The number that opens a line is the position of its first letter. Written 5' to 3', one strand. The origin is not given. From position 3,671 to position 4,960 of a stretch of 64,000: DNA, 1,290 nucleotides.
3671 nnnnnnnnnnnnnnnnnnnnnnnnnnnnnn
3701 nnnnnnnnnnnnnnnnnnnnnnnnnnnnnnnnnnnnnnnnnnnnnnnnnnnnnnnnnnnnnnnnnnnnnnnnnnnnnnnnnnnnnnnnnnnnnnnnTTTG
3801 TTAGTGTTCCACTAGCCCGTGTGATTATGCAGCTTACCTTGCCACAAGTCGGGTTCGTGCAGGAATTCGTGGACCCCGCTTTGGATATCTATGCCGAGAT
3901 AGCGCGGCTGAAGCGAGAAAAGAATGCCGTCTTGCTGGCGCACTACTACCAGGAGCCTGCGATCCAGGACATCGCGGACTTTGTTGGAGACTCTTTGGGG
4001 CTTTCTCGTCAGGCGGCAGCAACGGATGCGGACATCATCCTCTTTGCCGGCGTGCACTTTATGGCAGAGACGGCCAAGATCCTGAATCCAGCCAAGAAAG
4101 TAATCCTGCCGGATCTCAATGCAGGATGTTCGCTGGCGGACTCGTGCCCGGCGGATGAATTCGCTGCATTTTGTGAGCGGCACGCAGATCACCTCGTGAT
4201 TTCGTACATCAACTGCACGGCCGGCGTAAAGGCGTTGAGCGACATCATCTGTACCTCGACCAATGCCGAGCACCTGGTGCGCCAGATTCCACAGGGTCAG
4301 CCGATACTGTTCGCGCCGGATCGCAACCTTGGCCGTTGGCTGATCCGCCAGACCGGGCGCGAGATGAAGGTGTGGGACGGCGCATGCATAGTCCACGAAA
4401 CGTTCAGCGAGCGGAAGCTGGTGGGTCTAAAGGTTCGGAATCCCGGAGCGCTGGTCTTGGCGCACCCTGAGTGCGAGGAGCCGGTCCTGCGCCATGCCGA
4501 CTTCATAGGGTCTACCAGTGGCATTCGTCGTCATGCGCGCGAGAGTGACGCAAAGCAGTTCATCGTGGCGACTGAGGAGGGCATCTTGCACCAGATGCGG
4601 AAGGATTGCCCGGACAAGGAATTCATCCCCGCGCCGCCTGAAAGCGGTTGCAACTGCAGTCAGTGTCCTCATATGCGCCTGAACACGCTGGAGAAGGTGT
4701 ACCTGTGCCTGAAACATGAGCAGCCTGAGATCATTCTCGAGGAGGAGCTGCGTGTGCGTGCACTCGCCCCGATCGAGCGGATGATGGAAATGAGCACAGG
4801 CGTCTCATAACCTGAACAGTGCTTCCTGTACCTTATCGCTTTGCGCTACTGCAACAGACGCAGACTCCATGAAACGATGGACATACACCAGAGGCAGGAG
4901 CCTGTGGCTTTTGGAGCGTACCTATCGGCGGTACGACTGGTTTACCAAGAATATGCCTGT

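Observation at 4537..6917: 276-nt direct duplication of the nadA 3' end brackets a 2-kb insert: footprint of a decayed integrated element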

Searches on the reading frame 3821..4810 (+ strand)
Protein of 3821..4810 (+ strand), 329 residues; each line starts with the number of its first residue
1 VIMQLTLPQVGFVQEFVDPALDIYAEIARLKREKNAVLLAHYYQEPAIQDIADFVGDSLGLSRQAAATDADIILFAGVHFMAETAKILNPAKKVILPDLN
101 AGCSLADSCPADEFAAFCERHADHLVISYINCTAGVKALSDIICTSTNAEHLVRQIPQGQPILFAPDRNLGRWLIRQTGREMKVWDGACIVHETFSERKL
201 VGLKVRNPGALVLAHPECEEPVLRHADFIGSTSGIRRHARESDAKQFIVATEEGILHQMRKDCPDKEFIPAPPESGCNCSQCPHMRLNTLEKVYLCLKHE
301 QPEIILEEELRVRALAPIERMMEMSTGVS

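Call 8: search_protein_families(library=pfam, proteins=[window:3821-4810:+], max_evalue=0.1)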
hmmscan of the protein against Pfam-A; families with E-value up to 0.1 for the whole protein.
window:3821-4810:+ (329 aa): 3 families
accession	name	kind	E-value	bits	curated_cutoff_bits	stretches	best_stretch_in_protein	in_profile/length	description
PF02445.21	NadA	-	2.5e-120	401.5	27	1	26-323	2-295/295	Quinolinate synthetase A protein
PF06463.18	Mob_synth_C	-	0.069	13.5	37.4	0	274-313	67-105/128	Molybdenum Cofactor Synthesis C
PF16992.11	RNA_pol_RpbG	-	0.083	13.4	27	0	21-87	33-99/119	DNA-directed RNA polymerase, subunit G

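Call 10: find_related_loci(query=window:3821-4810:+, collection=genome_contigs, flank=10000)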
Query window:3821-4810:+ (329 aa) in genome_contigs; peptide patterns used: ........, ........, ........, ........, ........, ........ (x = any residue, [..] = any of these).
600 stretches matched a pattern (row limit reached: there are more); 600 encode a relative of the query (tblastn E <= 1e-3); the best 80 are kept; 80 distinct loci.
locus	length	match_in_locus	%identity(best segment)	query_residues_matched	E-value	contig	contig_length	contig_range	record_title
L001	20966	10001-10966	73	8-329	8e-168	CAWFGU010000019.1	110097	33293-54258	MAG: Rhodothermales bacterium isolate MFD03250.bin.2.54 genome assembly, contig: contig_6326, whole genome shotgun seque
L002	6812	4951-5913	76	9-328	8e-165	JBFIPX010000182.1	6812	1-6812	MAG: Rhodothermales bacterium isolate Mix_sand12.2021.10.Z.66 k141_2903684_length_6812_cov_14.3382, whole genome shotgun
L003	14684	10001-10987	70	2-329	2e-160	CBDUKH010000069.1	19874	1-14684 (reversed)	MAG TPA_asm: uncultured Rhodothermales bacterium isolate SRR22808126_binner12_Refined_119 genome assembly, contig: ERZ25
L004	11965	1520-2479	70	10-329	6e-160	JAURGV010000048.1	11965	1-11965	MAG: Rhodothermales bacterium isolate SFB_649D_100_68 NODE_48_length_11965_cov_3.513291, whole genome shotgun sequence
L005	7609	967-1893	68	17-325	8e-152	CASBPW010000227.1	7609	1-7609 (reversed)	MAG: uncultured cyanobacterium isolate PMM_0068 genome assembly, contig: PMM_0068_000000000227, whole genome shotgun seq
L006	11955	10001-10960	64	6-325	3e-148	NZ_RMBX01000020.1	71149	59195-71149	Chitinophaga barathri strain YLT18 NODE_20_length_71149_cov_63.199699, whole genome shotgun sequence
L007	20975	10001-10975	64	5-328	1e-147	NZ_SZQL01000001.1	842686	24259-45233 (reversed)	Ilyomonas limi strain 17mud1-8 contig1, whole genome shotgun sequence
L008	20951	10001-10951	64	9-325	9e-147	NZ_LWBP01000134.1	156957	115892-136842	Niastella populi strain CCTCC AB 208238 contig22, whole genome shotgun sequence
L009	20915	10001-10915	68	21-325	4e-146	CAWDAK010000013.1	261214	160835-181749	MAG: uncultured Ignavibacteria bacterium isolate MFD01721.bin.2.18 genome assembly, contig: contig_3962, whole genome sh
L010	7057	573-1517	64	11-325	3e-146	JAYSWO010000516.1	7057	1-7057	MAG: Ferruginibacter sp. isolate GFS_12961 GFS_12961_515, whole genome shotgun sequence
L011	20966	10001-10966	63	6-327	3e-146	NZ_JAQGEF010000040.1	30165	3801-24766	Polluticaenibacter yanchengensis strain LY-5 ly-5-1_scaffold40, whole genome shotgun sequence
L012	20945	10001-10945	65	11-325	9e-146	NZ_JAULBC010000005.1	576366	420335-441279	Danxiaibacter flavus strain SYSU DXS3180 NODE_5_length_576366_cov_59.241230, whole genome shotgun sequence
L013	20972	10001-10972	64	2-325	1e-145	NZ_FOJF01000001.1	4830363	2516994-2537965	Chitinophaga sp. YR573, whole genome shotgun sequence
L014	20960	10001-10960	63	6-325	2e-145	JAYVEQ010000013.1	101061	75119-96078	MAG: Chitinophagaceae bacterium isolate GL35_DN_metabinner_2 GL35_DN_metabinner_2_12, whole genome shotgun sequence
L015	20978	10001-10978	62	1-325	1e-145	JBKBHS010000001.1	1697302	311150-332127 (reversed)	MAG: Bacteroidia bacterium isolate 21I_069.bin.58 NODE_3_length_1697302_cov_67.833188, whole genome shotgun sequence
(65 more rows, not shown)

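Call 28: find_related_loci(query=window:3821-4807:+, collection=metagenome_contigs, flank=10000)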
Query window:3821-4807:+ (329 aa) in metagenome_contigs; peptide patterns used: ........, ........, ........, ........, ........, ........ (x = any residue, [..] = any of these).
600 stretches matched a pattern (row limit reached: there are more); 598 encode a relative of the query (tblastn E <= 1e-3); the best 80 are kept; 80 distinct loci.
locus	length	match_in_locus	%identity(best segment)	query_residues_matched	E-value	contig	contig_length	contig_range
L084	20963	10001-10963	74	8-328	4e-170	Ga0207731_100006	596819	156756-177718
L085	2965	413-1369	75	11-329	2e-178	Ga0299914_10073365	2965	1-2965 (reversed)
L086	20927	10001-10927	68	17-325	2e-148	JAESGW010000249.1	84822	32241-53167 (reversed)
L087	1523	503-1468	64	4-325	2e-160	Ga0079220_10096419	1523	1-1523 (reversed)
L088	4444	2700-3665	63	6-327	3e-149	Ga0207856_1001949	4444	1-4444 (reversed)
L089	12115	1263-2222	63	6-325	2e-145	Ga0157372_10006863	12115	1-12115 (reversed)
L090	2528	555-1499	63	11-325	6e-154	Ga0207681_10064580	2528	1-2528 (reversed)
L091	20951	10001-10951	64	11-327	1e-144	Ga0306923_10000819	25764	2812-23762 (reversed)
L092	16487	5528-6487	62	6-325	7e-144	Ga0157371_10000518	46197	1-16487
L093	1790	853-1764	67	22-325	3e-155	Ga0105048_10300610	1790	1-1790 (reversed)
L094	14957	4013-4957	63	11-325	3e-143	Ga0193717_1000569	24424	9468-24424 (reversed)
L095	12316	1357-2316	64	1-327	7e-143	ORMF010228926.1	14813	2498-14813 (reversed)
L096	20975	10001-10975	62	1-325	1e-142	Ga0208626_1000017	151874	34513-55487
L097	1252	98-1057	62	6-325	5e-157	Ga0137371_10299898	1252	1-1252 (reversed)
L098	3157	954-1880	65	21-329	9e-149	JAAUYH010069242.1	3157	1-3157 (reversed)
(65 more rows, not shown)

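Call 29: find_homologous_proteins(query=window:3821-4807:+, max_evalue=1e-100)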
Query window:3821-4807:+ (329 aa): 7937 proteins with E <= 1e-100 among 8000 candidates; the best 120 are listed.
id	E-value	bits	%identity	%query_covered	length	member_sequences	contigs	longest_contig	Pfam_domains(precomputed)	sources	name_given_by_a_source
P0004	1.0e-219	746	100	99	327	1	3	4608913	PF02445.22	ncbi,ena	-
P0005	8.5e-211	717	96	99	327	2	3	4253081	PF02445.22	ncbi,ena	-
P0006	1.9e-197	673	90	99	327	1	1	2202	PF02445.22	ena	-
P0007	3.1e-197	672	90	99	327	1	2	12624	PF02445.22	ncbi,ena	-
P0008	2.3e-196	669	90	99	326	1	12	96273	PF02445.22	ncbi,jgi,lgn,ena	-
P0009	3.1e-196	669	90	99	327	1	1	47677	PF02445.22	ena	-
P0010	7.6e-196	668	89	99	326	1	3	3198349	PF02445.22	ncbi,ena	-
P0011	2.2e-190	650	87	99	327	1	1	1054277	PF02445.22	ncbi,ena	-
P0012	2.1e-189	647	86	99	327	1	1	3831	PF02445.22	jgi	-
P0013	2.5e-189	646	86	99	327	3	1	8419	PF02445.22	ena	-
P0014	3.3e-186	636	84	99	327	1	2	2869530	PF02445.22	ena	-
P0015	3.6e-186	636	84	99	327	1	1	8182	PF02445.22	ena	-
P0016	2.4e-185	633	84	97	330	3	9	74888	PF02445.22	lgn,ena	-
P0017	2.6e-184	630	83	98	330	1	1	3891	PF02445.22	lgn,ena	-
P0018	4.6e-184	629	83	98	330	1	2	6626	PF02445.22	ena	-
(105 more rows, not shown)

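Call 30: find_encoding_contigs(protein=P0010, flank=8000, max_places=3)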
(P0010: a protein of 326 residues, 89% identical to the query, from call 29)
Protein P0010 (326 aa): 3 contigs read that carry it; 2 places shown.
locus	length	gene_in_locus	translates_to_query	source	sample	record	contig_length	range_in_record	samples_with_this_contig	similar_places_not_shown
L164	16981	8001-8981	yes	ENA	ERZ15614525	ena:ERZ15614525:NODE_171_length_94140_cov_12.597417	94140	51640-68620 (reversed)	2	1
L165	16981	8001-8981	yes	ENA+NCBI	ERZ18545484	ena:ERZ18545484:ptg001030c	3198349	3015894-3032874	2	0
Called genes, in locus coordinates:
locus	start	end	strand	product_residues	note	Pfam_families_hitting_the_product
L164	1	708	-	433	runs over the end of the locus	-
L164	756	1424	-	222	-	PF00535:Glycos_transf_2, PF10111:Glyco_tranf_2_2 (faint), PF13641:Glyco_tranf_2_3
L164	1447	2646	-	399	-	PF00162:PGK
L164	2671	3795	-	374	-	PF00044:Gp_dh_N, PF02800:Gp_dh_C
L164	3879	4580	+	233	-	PF13174:TPR_6 (faint), PF14559:TPR_19 (faint), PF13428:TPR_14 (faint)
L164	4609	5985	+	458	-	PF00072:Response_reg, PF06490:FleQ (weak), PF01078:Mg_chelatase (faint), PF00158:Sigma54_activat, PF14532:Sigma54_activ_2, PF07728:AAA_5 (weak), PF25601:AAA_lid_14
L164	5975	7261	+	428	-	-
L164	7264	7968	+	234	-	PF00005:ABC_tran, PF02463:SMC_N (faint)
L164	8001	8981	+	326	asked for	PF02445:NadA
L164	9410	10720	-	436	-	-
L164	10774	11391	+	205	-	PF02190:LON_substr_bdg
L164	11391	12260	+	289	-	PF00753:Lactamase_B, PF23023:Anti-Pycsar_Apyc1 (weak)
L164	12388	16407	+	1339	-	PF01364:Peptidase_C25, PF13860:FlgD_ig (weak)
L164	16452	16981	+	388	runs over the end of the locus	PF03349:Toluene_X (faint), PF19572:PorV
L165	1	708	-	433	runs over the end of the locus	-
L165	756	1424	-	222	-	PF00535:Glycos_transf_2, PF10111:Glyco_tranf_2_2 (faint), PF13641:Glyco_tranf_2_3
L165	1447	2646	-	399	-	PF00162:PGK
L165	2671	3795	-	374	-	PF00044:Gp_dh_N, PF02800:Gp_dh_C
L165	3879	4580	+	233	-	PF13174:TPR_6 (faint), PF14559:TPR_19 (faint), PF13428:TPR_14 (faint)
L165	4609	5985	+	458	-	PF00072:Response_reg, PF06490:FleQ (weak), PF01078:Mg_chelatase (faint), PF00158:Sigma54_activat, PF14532:Sigma54_activ_2, PF07728:AAA_5 (weak), PF25601:AAA_lid_14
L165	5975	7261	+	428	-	-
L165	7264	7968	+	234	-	PF00005:ABC_tran, PF02463:SMC_N (faint)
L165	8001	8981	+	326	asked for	PF02445:NadA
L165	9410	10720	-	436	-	-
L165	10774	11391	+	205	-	PF02190:LON_substr_bdg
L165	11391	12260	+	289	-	PF00753:Lactamase_B, PF23023:Anti-Pycsar_Apyc1 (weak)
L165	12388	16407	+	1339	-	PF01364:Peptidase_C25, PF13860:FlgD_ig (weak)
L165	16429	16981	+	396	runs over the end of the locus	PF03349:Toluene_X (faint), PF19572:PorV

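Call 31: find_encoding_contigs(protein=P0008, flank=8000, max_places=4)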
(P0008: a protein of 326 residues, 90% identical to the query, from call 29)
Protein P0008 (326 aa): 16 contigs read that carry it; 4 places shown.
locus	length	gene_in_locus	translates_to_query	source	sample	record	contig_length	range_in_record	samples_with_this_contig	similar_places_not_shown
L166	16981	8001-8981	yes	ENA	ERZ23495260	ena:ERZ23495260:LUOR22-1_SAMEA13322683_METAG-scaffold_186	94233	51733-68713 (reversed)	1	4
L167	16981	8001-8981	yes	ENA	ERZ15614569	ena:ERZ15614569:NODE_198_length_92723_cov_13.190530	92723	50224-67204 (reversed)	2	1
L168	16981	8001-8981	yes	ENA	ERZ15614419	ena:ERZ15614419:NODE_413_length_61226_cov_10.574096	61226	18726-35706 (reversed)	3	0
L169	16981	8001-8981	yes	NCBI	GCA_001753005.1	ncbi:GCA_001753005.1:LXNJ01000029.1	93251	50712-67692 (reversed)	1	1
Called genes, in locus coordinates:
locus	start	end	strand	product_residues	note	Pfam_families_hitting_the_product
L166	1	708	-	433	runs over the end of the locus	-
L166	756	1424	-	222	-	PF00535:Glycos_transf_2, PF10111:Glyco_tranf_2_2 (faint), PF13641:Glyco_tranf_2_3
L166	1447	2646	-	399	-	PF00162:PGK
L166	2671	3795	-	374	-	PF00044:Gp_dh_N, PF02800:Gp_dh_C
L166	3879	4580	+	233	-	PF13174:TPR_6 (faint), PF14559:TPR_19 (faint), PF13428:TPR_14 (faint)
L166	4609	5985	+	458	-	PF00072:Response_reg, PF06490:FleQ (weak), PF01078:Mg_chelatase (faint), PF00158:Sigma54_activat, PF14532:Sigma54_activ_2, PF07728:AAA_5 (weak), PF25601:AAA_lid_14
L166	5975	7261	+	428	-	-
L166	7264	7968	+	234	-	PF00005:ABC_tran, PF02463:SMC_N (faint)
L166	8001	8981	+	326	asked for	PF02445:NadA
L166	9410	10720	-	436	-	-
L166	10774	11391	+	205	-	PF02190:LON_substr_bdg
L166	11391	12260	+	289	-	PF00753:Lactamase_B, PF23023:Anti-Pycsar_Apyc1 (weak)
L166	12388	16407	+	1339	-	PF01364:Peptidase_C25, PF13860:FlgD_ig (weak)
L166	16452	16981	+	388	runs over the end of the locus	PF03349:Toluene_X (faint), PF19572:PorV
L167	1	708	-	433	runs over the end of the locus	-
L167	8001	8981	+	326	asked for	PF02445:NadA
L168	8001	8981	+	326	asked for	PF02445:NadA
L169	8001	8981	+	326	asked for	PF02445:NadA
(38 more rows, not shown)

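Call 32: find_encoding_contigs(protein=P0011, flank=8000, max_places=2)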
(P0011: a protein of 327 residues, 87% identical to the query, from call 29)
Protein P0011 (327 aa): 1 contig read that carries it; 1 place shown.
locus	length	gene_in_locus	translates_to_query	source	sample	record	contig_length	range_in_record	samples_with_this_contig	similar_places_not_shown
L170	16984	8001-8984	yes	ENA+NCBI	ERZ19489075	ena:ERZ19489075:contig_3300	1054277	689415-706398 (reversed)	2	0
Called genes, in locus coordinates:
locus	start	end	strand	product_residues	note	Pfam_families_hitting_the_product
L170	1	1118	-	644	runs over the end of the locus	PF01609:DDE_Tnp_1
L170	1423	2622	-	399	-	PF00162:PGK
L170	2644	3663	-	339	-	PF00044:Gp_dh_N, PF02800:Gp_dh_C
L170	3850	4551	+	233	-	PF13424:TPR_12 (faint), PF12895:ANAPC3 (faint), PF13428:TPR_14 (faint), PF14559:TPR_19 (faint), PF13174:TPR_6 (faint), PF13432:TPR_16 (faint), PF07719:TPR_2 (faint)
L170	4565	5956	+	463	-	PF00072:Response_reg, PF00158:Sigma54_activat, PF14532:Sigma54_activ_2, PF07728:AAA_5 (weak), PF25601:AAA_lid_14, PF02954:HTH_8 (weak)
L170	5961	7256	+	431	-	-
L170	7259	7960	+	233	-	PF00005:ABC_tran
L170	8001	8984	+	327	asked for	PF02445:NadA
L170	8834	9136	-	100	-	-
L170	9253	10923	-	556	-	PF00239:Resolvase, PF07508:Recombinase, PF13408:Zn_ribbon_recom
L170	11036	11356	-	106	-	-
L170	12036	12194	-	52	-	-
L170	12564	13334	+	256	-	PF13635:DUF4143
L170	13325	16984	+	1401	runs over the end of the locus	PF28130:DUF8371 (weak)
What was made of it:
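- The same junction hosts a recombinase-bearing element in L170 (call 32).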

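Call 33: find_encoding_contigs(protein=P0014, flank=8000, max_places=2)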
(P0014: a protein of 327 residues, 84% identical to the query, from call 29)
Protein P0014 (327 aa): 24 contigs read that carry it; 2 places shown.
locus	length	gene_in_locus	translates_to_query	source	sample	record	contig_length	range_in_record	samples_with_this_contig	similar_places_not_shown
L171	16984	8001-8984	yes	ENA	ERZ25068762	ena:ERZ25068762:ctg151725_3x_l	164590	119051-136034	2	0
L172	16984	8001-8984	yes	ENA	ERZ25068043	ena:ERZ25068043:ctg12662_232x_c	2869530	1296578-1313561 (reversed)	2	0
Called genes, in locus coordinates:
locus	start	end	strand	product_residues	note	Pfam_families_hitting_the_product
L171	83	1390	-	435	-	-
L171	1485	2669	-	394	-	PF00162:PGK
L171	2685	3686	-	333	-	PF00044:Gp_dh_N, PF02800:Gp_dh_C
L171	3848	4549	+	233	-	PF13424:TPR_12 (weak), PF13428:TPR_14 (faint)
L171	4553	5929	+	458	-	PF00072:Response_reg, PF01078:Mg_chelatase (faint), PF00158:Sigma54_activat, PF14532:Sigma54_activ_2, PF07728:AAA_5 (weak), PF25601:AAA_lid_14, PF02954:HTH_8 (weak)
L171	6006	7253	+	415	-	-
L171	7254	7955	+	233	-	PF00005:ABC_tran, PF02463:SMC_N (faint)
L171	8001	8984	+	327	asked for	PF02445:NadA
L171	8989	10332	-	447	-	-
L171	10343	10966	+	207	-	PF02190:LON_substr_bdg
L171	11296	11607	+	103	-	PF13156:Mrr_cat_2, PF04471:Mrr_cat (weak)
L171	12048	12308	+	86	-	PF04851:ResIII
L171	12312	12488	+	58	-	-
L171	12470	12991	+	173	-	-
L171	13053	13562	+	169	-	-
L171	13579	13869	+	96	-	-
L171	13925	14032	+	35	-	-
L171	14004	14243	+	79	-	-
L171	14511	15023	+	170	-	-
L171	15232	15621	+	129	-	-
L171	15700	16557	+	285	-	PF00753:Lactamase_B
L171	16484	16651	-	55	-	-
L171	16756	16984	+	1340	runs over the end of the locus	PF13860:FlgD_ig (faint), PF01364:Peptidase_C25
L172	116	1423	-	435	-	-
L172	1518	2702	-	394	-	PF00162:PGK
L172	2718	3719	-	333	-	PF00044:Gp_dh_N, PF02800:Gp_dh_C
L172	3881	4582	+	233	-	PF13424:TPR_12 (weak), PF13428:TPR_14 (faint)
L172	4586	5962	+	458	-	PF00072:Response_reg, PF01078:Mg_chelatase (faint), PF00158:Sigma54_activat, PF14532:Sigma54_activ_2, PF07728:AAA_5 (weak), PF25601:AAA_lid_14, PF02954:HTH_8 (weak)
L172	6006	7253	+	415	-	-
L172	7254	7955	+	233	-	PF00005:ABC_tran, PF02463:SMC_N (faint)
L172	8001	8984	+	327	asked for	PF02445:NadA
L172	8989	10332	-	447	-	-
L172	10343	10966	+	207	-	PF02190:LON_substr_bdg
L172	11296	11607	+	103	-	PF13156:Mrr_cat_2, PF04471:Mrr_cat (weak)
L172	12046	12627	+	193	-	PF04851:ResIII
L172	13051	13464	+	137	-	-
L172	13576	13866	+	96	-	-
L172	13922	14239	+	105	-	-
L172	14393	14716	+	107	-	-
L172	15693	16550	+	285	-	PF00753:Lactamase_B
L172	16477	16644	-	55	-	-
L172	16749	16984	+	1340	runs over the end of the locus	PF13860:FlgD_ig (faint), PF01364:Peptidase_C25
